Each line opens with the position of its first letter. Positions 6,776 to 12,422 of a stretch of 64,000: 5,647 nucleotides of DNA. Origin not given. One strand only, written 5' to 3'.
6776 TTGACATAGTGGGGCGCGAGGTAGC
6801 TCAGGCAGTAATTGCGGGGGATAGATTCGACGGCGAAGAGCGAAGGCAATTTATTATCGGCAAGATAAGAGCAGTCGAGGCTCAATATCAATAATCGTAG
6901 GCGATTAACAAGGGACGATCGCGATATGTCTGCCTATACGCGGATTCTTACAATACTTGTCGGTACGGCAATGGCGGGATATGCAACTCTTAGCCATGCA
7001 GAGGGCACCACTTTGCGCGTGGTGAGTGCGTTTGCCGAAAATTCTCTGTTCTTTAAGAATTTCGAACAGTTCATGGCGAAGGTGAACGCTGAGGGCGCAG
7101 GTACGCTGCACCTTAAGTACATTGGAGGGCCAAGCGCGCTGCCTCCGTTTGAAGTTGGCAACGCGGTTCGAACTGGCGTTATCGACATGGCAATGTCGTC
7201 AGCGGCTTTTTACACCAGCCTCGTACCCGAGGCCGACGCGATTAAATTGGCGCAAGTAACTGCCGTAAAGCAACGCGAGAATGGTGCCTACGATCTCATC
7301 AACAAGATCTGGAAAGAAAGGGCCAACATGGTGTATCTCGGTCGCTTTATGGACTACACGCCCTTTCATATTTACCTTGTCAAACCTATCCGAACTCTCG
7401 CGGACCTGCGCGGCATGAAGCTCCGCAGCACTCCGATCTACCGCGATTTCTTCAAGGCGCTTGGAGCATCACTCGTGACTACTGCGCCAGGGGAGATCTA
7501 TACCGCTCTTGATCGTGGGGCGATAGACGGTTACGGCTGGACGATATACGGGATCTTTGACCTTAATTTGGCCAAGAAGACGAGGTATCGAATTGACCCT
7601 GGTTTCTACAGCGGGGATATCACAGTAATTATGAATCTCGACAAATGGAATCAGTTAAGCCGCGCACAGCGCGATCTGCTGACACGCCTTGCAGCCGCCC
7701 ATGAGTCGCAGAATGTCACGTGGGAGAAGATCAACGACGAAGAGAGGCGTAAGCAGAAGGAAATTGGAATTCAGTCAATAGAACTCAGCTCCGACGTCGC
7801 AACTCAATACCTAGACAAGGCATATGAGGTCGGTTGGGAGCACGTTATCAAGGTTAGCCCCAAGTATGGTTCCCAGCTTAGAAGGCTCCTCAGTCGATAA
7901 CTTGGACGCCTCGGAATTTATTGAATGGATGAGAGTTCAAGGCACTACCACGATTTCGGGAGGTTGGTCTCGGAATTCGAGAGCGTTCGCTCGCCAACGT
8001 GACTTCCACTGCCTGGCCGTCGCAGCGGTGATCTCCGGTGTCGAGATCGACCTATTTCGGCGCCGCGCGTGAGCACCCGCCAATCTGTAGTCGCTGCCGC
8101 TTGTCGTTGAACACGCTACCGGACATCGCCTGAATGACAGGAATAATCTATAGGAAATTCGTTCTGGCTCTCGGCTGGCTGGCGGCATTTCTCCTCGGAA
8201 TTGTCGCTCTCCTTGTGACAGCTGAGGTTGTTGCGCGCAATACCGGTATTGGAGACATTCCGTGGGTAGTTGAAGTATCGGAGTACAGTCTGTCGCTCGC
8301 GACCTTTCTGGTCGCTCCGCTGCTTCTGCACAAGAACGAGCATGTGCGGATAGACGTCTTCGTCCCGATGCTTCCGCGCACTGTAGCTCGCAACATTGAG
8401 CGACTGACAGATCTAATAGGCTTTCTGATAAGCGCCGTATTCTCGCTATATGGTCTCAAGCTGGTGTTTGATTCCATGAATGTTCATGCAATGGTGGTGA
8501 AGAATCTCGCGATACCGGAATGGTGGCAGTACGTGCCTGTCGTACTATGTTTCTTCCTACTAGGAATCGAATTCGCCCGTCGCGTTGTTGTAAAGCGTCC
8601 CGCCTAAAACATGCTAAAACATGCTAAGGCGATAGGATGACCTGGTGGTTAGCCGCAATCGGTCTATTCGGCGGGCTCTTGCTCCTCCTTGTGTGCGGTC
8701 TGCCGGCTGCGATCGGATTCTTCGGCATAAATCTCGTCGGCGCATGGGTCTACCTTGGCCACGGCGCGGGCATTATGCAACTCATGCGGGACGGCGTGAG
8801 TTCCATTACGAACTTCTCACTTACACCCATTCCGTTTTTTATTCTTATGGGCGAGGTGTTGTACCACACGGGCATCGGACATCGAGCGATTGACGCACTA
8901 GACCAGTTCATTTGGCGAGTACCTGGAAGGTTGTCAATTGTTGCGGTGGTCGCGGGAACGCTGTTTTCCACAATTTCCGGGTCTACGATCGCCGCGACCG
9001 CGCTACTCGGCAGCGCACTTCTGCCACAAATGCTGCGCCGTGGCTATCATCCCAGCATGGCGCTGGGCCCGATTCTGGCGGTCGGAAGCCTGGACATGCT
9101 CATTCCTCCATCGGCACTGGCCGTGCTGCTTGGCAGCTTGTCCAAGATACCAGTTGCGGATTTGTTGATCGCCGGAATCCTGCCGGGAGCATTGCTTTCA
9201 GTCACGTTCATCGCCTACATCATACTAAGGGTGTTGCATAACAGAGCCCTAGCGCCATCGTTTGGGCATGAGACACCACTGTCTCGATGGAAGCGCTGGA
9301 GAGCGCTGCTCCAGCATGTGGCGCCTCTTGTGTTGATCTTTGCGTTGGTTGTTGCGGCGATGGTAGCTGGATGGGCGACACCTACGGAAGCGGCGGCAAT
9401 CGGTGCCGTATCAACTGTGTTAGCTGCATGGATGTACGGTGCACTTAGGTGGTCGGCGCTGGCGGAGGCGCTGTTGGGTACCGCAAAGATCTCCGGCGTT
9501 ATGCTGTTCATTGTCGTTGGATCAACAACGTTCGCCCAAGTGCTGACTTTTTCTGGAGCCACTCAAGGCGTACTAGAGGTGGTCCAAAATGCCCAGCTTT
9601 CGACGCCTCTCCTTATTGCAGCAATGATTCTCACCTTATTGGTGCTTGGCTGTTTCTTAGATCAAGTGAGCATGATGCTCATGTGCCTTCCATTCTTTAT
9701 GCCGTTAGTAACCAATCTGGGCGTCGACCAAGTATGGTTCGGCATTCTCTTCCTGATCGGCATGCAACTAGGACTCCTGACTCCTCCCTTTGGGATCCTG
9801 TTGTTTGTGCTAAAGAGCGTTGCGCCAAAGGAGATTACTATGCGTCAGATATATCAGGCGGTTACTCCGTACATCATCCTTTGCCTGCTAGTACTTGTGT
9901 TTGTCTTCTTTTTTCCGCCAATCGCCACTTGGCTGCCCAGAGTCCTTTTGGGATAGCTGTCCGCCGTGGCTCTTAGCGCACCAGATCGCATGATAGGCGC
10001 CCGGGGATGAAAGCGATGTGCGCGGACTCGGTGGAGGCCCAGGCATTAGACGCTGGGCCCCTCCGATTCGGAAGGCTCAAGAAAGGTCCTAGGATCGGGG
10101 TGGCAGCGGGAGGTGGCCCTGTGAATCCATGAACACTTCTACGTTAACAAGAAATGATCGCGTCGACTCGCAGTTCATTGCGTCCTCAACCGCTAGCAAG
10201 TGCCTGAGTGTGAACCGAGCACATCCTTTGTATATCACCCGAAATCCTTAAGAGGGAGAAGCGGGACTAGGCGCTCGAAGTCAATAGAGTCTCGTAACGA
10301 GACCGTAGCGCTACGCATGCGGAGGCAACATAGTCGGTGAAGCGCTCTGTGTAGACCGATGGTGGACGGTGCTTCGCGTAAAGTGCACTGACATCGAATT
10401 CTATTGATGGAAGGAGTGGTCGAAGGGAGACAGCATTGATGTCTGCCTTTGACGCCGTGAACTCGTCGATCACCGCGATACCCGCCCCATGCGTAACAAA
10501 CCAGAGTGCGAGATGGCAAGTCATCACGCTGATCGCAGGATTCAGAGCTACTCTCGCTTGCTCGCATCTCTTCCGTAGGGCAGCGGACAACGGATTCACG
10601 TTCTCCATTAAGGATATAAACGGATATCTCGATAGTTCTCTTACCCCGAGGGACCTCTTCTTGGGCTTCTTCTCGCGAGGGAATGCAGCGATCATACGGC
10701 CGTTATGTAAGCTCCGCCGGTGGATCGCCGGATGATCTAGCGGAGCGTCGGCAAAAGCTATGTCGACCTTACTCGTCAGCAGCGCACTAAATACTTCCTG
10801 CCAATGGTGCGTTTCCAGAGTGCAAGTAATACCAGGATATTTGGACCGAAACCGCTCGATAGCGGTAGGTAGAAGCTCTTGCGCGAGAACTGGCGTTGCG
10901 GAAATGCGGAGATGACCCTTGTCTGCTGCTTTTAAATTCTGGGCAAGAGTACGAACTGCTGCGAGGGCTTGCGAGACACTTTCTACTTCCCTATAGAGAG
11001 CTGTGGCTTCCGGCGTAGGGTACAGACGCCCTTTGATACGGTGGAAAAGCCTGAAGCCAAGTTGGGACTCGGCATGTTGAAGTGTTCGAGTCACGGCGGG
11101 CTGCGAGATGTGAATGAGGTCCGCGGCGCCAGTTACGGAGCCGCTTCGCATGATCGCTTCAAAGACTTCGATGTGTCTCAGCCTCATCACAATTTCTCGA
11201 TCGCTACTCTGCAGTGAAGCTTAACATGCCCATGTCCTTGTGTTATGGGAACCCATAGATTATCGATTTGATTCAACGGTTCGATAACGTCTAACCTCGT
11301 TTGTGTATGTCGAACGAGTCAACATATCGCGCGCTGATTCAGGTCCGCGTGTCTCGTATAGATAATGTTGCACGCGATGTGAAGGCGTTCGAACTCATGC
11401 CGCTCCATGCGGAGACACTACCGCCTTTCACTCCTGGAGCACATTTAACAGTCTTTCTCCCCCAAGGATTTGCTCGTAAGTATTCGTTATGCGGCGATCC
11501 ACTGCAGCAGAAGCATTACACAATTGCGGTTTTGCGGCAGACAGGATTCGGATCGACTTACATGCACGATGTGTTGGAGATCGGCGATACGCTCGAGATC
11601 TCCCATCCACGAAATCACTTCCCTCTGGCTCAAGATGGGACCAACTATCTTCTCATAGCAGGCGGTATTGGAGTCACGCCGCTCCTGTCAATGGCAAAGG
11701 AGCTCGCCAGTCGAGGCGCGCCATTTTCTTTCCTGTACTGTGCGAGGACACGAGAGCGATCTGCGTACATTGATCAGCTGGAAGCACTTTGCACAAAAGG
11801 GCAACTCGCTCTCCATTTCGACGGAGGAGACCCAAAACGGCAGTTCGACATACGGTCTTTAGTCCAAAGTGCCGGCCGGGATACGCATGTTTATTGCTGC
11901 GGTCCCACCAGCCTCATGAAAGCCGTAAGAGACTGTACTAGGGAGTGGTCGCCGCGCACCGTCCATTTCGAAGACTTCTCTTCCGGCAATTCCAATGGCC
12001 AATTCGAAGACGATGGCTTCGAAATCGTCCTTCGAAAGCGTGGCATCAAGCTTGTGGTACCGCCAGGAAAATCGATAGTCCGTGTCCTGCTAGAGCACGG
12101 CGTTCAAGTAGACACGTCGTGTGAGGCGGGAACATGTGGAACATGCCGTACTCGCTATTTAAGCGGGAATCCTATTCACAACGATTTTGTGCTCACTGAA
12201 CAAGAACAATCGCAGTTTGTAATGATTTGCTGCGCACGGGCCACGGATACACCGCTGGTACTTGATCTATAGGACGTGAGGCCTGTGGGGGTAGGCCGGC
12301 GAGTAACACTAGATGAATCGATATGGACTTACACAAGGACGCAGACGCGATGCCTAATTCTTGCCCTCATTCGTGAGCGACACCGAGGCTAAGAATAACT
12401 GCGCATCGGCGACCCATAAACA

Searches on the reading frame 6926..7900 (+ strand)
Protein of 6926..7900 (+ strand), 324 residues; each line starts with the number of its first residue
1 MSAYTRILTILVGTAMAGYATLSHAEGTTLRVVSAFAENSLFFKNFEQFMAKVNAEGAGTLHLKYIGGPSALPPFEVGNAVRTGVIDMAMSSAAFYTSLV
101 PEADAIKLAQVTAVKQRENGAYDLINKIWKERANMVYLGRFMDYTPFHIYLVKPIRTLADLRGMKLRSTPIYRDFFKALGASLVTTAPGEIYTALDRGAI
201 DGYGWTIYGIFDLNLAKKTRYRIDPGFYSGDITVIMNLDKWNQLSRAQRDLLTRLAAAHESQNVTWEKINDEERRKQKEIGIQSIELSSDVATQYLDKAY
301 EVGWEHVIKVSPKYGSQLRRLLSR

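Call 48: search_solved_structures(query=window:6926-7900:+, max_evalue=0.00001)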
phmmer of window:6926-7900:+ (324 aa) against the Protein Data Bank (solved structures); distinct sequences matched with E-value up to 0.00001: 43.
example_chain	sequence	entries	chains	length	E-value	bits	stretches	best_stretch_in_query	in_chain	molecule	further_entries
4mnc_A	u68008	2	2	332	1.3e-100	339.7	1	16-323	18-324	TRAP dicarboxylate transporter-DctP subunit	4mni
4xfe_A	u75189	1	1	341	3.8e-16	62.3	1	59-287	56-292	TRAP dicarboxylate transporter subunit DctP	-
2zzv_A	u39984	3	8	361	2.7e-14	56.3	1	15-302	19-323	ABC transporter, solute-binding protein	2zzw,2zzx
4nap_A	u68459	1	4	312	6.6e-14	55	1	46-286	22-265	Extracellular solute-binding protein, family 7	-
4pgn_A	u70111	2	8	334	7.5e-14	54.8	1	46-286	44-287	Extracellular solute-binding protein, family 7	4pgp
4n6d_A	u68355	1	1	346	8.7e-13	51.3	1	45-257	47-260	TRAP dicarboxylate transporter-DctP subunit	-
4p56_A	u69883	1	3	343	1.9e-12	50.2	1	75-305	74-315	Putative extracellular solute-binding protein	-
4nq8_A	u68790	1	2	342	3.7e-12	49.2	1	19-283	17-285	Putative periplasmic substrate-binding transport protein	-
4x8r_A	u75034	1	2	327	3.8e-12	49.2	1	81-291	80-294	TRAP dicarboxylate transporter, DctP subunit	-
8zmz_A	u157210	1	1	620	2.6e-11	46.4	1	26-235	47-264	Lactate-binding periplasmic protein TTHA0766,Red fluorescent protein drFP583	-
7e9y_A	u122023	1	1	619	2.7e-11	46.4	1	26-212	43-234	Lactate-binding periplasmic protein TTHA0766,Lactate-binding periplasmic protein TTHA0766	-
4pe3_A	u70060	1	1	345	3.2e-11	46.2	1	76-253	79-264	TRAP dicarboxylate transporter-DctP subunit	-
4ng7_A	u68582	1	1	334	5e-11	45.5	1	52-289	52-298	TRAP periplasmic solute binding protein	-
4x04_A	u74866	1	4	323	5.1e-11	45.5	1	53-289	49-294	solute binding protein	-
4n8y_A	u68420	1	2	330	1.5e-10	44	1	49-288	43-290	Putative TRAP-type C4-dicarboxylate transport system, binding periplasmic protein (DctP su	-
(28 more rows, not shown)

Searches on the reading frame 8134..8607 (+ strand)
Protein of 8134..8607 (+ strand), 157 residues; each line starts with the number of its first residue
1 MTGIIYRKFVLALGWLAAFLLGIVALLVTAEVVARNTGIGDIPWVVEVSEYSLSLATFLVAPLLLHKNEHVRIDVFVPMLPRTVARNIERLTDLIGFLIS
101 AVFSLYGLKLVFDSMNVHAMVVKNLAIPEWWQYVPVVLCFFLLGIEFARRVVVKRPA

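Call 57: search_protein_families(library=pfam, proteins=[window:8134-8607:+], max_evalue=0.001)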
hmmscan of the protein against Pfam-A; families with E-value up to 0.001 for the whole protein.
window:8134-8607:+ (157 aa): 1 family
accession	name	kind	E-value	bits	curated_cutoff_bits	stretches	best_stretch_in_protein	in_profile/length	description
PF04290.18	DctQ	-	1.8e-21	76.8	28.3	1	25-152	2-127/132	Tripartite ATP-independent periplasmic transporters, DctQ component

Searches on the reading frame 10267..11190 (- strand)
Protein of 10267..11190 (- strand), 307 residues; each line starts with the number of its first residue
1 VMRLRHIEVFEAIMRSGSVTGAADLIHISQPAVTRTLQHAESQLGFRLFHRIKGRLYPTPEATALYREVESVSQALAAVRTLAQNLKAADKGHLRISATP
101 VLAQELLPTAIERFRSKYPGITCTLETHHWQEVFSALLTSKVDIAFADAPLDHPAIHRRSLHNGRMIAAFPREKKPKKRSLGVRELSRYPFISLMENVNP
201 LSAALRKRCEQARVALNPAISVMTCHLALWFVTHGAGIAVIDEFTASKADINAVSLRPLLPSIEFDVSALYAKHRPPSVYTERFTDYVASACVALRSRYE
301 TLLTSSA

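Call 4: search_protein_families(library=ncbifam, proteins=[window:10267-11190:-], max_evalue=0.00001)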
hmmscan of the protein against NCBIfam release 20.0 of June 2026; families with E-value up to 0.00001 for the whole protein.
window:10267-11190:- (307 aa): 45 families (the best 25 are shown)
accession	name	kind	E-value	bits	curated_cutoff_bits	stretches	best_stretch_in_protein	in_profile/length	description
NF008239.0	PRK11013.1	equivalog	2.7e-46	158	288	1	2-304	4-306/309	LysR family transcriptional regulator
NF040786.1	LysR_Sec_metab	equivalog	7.4e-34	117.1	250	1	2-288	1-294/298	selenium metabolism-associated LysR family transcriptional regulator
TIGR03339.1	phn_lysR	subfamily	3.2e-29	102.1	341.1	1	9-259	4-252/279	aminoethylphosphonate catabolism associated LysR family transcriptional regulator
NF047520.1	trans_act_CidR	equivalog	3e-28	98.8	415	1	2-289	1-289/292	cidABC operon transcriptional activator CidR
NF053705.1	TransRegGltCGpos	equivalog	3.6e-27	95.4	350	1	2-290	1-291/300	glutamate biosynthesis transcriptional regulator GltC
NF008416.0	PRK11242.1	equivalog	3.9e-27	95.4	277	1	2-290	1-289/300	transcriptional regulator CynR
NF045775.1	acetoin_reg_AlsR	exception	1.1e-25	90.7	430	1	2-245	1-246/290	acetoin biosynthesis transcriptional regulator AlsR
NF040888.1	trans_reg_YafC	equivalog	1.2e-24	86.7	470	1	6-289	7-290/293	DNA-binding transcriptional regulator YafC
NF008095.0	PRK10837.1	subfamily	6.4e-24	84.7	281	1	3-192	4-189/290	LysR family transcriptional regulator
NF040889.1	trans_reg_YeiE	equivalog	8e-22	77.8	480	1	3-192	4-189/288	DNA-binding transcriptional regulator YeiE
TIGR02424.1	TF_pcaQ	equivalog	1.8e-21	76.4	303.8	1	2-146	3-147/300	pca operon transcription factor PcaQ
NF047711.1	PutUtilRegPtrR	equivalog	2.9e-21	75.8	400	1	2-244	1-237/283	putrescine utilization regulator PtrR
NF007439.0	PRK09986.1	equivalog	1.8e-20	73.5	290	1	3-277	8-284/296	LysR family transcriptional regulator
NF007385.0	PRK09906.1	equivalog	2.4e-19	69.6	356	1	2-264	1-266/296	DNA-binding transcriptional regulator HcaR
NF008352.0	PRK11139.1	subfamily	2.8e-19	69.3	288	1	4-260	8-257/305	transcriptional regulator GcvA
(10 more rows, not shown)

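Call 5: search_protein_families(library=pfam, proteins=[window:10267-11190:-], max_evalue=0.00001)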
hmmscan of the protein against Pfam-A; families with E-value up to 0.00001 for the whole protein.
window:10267-11190:- (307 aa): 2 families
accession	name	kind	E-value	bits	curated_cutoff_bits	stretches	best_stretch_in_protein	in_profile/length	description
PF03466.25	LysR_substrate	-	2.5e-32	112.4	28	1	90-291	4-207/209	LysR substrate binding domain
PF00126.33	HTH_1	-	1.1e-18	67.4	26.6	1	4-62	1-59/60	Bacterial regulatory helix-turn-helix protein, lysR family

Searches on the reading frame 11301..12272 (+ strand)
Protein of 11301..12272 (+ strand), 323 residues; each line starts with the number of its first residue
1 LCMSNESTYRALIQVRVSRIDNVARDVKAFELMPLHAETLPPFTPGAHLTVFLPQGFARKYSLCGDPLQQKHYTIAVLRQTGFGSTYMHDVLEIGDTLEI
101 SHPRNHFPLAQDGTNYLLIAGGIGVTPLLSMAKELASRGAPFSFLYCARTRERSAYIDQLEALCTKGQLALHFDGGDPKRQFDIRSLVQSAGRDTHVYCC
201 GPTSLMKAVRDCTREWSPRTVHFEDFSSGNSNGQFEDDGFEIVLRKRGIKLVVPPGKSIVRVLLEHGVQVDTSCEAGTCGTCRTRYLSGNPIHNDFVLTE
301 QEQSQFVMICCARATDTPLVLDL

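Call 4: search_protein_families(library=ncbifam, proteins=[window:11301-12272:+], max_evalue=0.00001)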
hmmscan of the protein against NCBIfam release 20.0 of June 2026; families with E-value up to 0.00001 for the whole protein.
window:11301-12272:+ (323 aa): 19 families
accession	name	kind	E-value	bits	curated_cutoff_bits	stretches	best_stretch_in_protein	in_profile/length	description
NF009805.0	PRK13289.1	equivalog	6.8e-28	97.7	432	1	14-227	156-393/399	NO-inducible flavohemoprotein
NF007964.0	PRK10684.1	equivalog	3.6e-27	95.2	383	1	12-313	9-325/333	NADH oxidoreductase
NF058606.1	GlBtMonoRdsGbcB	equivalog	7.6e-25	87.6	500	2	14-227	15-246/362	glycine betaine monooxygenase reductase subunit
TIGR02160.1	PA_CoA_Oxy5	hypoth_equivalog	1.3e-22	80.1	420.8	1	42-322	32-350/352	1,2-phenylacetyl-CoA epoxidase subunit PaaE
NF040810.1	BenC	equivalog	6.1e-22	78.2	430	1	12-228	104-332/333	benzoate 1,2-dioxygenase electron transfer component BenC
NF045803.1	MethMoxFADbindMmoC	equivalog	5.1e-17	61.6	500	1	16-215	110-327/343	aromatic/alkene monooxygenase hydroxylase FAD-binding subunit MmoC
NF008822.0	PRK11872.1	equivalog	1.2e-14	54.1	402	1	13-216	107-323/341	anthranilate 1,2-dioxygenase electron transfer component AntC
NF000796.0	PRK00054.1-1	equivalog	9.2e-14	51.3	224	1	13-215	4-191/254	dihydroorotate dehydrogenase electron transfer subunit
NF004317.0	PRK05713.1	equivalog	8.6e-12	44.9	338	0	13-204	92-285/312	iron-sulfur-binding ferredoxin reductase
NF000799.0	PRK00054.1-4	equivalog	1.8e-11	43.6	314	1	59-212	53-205/258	dihydroorotate dehydrogenase electron transfer subunit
NF000797.0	PRK00054.1-2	equivalog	9.9e-10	38.1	270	1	77-211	78-212/267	dihydroorotate dehydrogenase electron transfer subunit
NF000798.0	PRK00054.1-3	equivalog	2.8e-09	37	219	1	80-215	68-196/244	dihydroorotate dehydrogenase electron transfer subunit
NF006220.0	PRK08345.1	subfamily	4.3e-09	36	395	1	3-152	2-155/294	cytochrome-c3 hydrogenase subunit gamma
TIGR01941.1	nqrF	equivalog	1.5e-07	30.7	295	0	81-165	239-325/405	NADH:ubiquinone reductase (Na(+)-transporting) subunit F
NF040835.1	sulfhyd_HydG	equivalog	1.9e-07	30.6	650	1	2-131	8-138/292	NADPH-dependent hydrogenase/sulfhydrogenase 1 subunit gamma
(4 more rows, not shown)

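Call 5: search_protein_families(library=pfam, proteins=[window:11301-12272:+], max_evalue=0.00001)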
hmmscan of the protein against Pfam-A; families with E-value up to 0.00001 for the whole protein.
window:11301-12272:+ (323 aa): 3 families
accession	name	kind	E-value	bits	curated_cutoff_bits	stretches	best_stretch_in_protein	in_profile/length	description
PF00111.32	Fer2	-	1.3e-12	47.9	21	1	247-315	6-77/77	2Fe-2S iron-sulfur cluster binding domain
PF00175.26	NAD_binding_1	-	4.3e-09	37.4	22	1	118-210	1-108/109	Oxidoreductase NAD-binding domain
PF08030.17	NAD_binding_6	-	1.2e-07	32.4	22.2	0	115-138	3-26/156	Ferric reductase NAD binding domain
